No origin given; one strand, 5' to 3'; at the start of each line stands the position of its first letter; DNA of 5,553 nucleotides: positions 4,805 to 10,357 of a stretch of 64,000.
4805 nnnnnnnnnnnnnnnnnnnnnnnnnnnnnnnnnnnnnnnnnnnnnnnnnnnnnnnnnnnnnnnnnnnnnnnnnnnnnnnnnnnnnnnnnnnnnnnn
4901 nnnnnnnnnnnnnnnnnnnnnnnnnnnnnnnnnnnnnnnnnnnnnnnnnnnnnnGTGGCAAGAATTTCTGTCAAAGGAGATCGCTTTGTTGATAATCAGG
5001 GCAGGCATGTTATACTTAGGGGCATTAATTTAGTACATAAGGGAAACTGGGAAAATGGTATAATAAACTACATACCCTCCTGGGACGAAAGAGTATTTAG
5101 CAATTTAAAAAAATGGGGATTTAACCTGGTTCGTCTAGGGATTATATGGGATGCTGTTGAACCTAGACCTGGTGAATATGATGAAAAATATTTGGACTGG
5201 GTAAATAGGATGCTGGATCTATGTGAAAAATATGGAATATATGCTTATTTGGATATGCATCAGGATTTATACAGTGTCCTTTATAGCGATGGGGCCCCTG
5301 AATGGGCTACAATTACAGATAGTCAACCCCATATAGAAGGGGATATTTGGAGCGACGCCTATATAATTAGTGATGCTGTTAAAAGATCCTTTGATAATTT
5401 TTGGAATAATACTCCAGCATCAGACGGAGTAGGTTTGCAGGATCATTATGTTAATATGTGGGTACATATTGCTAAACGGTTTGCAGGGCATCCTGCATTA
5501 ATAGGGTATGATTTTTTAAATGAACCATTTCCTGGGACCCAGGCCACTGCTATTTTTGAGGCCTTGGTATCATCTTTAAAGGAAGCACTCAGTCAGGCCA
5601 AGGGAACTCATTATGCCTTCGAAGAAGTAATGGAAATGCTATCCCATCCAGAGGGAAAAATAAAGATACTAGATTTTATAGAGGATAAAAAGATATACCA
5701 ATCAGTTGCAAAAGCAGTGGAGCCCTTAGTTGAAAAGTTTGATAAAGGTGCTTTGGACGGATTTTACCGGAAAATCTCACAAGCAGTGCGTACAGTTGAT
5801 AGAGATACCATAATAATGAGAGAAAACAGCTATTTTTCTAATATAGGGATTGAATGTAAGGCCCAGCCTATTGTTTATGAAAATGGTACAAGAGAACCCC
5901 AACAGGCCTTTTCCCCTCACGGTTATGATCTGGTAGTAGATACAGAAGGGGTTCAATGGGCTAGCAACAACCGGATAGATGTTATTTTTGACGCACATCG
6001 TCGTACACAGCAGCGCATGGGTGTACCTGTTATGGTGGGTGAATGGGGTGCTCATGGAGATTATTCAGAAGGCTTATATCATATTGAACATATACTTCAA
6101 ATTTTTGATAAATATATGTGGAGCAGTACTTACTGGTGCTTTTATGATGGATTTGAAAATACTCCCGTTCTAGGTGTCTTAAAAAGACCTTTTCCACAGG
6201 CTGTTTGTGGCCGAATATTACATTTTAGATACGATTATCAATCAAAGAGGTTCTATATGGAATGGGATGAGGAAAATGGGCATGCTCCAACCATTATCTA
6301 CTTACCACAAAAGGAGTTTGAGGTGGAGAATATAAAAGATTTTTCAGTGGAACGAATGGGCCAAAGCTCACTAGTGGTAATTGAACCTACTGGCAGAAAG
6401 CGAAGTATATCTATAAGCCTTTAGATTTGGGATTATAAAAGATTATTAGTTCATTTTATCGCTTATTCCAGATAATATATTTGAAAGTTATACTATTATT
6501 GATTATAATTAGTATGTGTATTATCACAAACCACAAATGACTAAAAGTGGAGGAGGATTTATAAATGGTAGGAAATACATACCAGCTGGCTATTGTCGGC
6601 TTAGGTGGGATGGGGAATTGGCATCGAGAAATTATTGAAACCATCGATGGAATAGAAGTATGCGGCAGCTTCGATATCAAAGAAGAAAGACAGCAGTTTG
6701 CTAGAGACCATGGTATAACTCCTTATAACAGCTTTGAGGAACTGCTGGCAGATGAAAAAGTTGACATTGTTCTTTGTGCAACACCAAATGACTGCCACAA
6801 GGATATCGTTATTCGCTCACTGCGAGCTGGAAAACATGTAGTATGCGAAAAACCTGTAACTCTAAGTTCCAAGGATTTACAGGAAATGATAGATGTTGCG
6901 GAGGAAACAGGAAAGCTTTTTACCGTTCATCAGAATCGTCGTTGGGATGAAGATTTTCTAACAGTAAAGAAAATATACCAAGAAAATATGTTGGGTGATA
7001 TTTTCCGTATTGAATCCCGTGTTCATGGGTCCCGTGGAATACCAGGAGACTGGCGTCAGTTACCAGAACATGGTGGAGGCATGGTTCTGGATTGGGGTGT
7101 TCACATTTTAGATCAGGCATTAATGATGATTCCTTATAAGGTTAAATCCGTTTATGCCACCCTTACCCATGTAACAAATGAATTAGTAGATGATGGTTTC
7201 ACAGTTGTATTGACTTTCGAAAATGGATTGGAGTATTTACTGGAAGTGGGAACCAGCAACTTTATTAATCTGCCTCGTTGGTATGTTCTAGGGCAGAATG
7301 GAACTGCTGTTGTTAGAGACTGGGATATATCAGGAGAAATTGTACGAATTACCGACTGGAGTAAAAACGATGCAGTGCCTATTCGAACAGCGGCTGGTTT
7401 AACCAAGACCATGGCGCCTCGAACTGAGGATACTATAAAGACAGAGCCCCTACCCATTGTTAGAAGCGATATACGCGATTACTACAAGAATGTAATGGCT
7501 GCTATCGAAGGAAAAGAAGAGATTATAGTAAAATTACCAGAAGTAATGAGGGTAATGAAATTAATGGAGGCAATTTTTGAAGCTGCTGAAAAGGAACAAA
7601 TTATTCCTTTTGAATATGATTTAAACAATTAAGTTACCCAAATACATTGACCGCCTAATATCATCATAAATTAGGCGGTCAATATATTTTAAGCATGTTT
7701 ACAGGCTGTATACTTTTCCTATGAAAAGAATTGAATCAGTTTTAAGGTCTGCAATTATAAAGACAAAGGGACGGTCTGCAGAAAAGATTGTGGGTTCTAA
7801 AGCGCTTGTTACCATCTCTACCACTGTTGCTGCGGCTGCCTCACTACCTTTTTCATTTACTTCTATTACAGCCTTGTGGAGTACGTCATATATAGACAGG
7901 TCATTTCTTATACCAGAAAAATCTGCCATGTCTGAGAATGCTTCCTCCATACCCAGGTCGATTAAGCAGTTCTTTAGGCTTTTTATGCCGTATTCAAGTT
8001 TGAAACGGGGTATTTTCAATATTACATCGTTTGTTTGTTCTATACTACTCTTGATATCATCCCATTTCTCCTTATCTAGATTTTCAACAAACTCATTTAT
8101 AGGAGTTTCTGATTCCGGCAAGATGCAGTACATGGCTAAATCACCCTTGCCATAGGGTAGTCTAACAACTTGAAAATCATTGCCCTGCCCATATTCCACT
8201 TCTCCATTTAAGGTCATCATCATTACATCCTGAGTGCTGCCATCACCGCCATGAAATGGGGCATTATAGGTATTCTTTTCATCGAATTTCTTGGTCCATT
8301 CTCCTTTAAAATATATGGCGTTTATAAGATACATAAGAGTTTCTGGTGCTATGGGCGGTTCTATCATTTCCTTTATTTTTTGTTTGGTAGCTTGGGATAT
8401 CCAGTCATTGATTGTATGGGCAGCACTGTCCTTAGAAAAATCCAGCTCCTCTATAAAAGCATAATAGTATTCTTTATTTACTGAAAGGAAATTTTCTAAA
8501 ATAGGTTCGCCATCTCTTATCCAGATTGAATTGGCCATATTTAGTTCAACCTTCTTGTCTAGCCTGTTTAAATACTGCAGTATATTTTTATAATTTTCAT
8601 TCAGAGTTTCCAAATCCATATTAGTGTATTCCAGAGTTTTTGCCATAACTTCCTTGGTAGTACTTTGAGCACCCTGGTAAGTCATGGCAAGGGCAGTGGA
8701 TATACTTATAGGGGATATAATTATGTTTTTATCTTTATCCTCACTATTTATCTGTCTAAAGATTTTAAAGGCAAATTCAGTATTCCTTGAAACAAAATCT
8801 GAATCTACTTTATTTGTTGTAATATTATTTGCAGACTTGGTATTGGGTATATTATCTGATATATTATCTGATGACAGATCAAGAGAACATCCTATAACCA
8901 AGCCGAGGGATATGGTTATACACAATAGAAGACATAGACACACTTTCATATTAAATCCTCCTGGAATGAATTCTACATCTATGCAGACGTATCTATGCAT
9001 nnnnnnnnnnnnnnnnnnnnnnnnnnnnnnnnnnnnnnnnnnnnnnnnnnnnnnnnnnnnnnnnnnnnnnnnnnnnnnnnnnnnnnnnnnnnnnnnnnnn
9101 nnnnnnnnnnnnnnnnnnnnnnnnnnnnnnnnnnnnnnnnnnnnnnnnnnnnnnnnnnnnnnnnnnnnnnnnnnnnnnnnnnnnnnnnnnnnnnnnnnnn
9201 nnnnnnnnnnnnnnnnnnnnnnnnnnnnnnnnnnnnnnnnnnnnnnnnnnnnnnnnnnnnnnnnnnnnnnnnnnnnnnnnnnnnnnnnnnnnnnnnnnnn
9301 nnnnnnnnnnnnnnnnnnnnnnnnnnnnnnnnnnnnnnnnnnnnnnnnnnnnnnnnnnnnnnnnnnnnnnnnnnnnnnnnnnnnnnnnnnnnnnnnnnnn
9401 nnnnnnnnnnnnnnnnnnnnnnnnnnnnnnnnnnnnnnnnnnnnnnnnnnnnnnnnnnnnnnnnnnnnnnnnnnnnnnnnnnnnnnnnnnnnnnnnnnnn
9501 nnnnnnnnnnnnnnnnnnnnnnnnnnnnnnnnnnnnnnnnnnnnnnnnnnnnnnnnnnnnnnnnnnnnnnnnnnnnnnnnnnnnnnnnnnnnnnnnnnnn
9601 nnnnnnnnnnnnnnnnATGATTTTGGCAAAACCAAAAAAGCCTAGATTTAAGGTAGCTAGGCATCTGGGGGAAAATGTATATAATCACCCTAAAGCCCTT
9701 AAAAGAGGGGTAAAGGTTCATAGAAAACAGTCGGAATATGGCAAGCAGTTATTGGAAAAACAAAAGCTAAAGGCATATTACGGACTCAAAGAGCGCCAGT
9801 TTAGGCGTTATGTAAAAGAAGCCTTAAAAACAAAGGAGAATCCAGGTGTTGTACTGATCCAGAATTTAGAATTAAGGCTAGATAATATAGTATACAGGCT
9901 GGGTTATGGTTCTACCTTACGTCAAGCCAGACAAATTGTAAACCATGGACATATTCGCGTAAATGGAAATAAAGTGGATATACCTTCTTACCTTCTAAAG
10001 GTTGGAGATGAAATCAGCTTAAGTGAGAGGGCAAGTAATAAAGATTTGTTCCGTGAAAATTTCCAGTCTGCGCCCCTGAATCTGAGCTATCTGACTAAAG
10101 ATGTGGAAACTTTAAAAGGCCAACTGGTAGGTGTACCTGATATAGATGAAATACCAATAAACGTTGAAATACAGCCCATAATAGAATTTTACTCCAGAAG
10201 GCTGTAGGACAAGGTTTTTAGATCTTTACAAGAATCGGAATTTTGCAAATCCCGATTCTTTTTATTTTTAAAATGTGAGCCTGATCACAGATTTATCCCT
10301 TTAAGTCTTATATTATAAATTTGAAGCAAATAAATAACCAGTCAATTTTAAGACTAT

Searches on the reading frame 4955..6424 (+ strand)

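Call 31: search_protein_families(library=pfam, proteins=[window:4955-6424:+], max_evalue=0.00001)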
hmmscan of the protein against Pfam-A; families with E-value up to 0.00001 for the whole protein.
window:4955-6424:+ (489 aa): 2 families
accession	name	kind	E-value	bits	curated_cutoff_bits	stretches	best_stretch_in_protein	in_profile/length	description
PF00150.24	Cellulase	-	4.3e-28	99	23.5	2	12-199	1-139/272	Cellulase (glycosyl hydrolase family 5)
PF18564.7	Glyco_hydro_5_C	-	2e-10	41.4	22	1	411-456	1-49/87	Glycoside hydrolase family 5 C-terminal domain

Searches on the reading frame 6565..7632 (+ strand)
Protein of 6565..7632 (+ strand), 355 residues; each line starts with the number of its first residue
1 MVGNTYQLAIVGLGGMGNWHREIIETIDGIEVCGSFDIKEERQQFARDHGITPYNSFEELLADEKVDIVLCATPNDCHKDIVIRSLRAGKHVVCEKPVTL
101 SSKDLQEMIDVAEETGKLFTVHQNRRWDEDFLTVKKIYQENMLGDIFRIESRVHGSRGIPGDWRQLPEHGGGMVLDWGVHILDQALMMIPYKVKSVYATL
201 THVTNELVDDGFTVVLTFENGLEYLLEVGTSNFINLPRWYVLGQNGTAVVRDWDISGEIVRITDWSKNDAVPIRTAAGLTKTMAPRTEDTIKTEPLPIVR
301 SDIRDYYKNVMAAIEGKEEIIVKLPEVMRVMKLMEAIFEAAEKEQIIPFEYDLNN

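Call 31: search_protein_families(library=pfam, proteins=[window:6565-7632:+], max_evalue=0.00001)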
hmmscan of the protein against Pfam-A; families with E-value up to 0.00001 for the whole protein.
window:6565-7632:+ (355 aa): 4 families
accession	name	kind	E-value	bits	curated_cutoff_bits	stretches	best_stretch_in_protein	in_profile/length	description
PF01408.29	GFO_IDH_MocA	-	7.1e-28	98.1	24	1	8-121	3-118/120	Oxidoreductase family, NAD-binding Rossmann fold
PF22725.1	GFO_IDH_MocA_C3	-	1.1e-23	84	27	1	131-248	1-123/124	GFO/IDH/MocA C-terminal domain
PF02894.22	GFO_IDH_MocA_C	-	1.5e-19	71.1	22.9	1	139-345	5-214/218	Oxidoreductase family, C-terminal alpha/beta domain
PF03447.22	NAD_binding_3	-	4.9e-06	27.7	24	0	13-118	2-112/116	Homoserine dehydrogenase, NAD binding domain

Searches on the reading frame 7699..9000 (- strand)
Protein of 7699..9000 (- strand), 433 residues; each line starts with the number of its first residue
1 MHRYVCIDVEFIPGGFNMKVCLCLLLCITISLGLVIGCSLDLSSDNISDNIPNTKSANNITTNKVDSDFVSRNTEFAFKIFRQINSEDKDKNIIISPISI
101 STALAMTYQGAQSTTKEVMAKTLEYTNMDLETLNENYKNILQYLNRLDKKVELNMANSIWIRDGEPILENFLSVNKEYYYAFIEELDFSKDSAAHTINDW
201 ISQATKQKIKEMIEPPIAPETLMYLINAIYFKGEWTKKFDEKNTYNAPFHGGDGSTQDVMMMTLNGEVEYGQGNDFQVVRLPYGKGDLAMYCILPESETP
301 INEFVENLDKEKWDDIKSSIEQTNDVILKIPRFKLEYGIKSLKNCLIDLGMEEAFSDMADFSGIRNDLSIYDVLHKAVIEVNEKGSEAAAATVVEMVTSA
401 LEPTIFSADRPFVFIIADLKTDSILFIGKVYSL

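Call 31: search_protein_families(library=pfam, proteins=[window:7699-9000:-], max_evalue=0.00001)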
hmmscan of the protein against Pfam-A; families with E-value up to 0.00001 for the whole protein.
window:7699-9000:- (433 aa): 1 family
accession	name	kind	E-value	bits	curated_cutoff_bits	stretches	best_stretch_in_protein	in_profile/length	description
PF00079.25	Serpin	-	1.4e-119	400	27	1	72-432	2-369/370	Serpin (serine protease inhibitor)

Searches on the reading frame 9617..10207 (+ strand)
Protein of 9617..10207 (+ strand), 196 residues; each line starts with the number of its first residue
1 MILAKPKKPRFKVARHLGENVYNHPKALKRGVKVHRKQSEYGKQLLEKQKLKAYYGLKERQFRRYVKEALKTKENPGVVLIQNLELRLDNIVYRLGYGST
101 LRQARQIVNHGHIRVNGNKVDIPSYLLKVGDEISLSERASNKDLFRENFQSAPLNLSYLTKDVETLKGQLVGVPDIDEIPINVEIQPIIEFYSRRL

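Call 31: search_protein_families(library=pfam, proteins=[window:9617-10207:+], max_evalue=0.00001)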
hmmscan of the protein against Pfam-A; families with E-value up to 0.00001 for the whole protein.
window:9617-10207:+ (196 aa): 2 families
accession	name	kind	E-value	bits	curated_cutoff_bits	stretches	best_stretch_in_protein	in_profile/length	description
PF01479.30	S4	-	4.3e-21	74.8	22.8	1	86-133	1-48/48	S4 domain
PF00163.24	Ribosomal_S4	-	6.8e-14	52.8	23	1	9-85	5-95/95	Ribosomal protein S4/S9 N-terminal domain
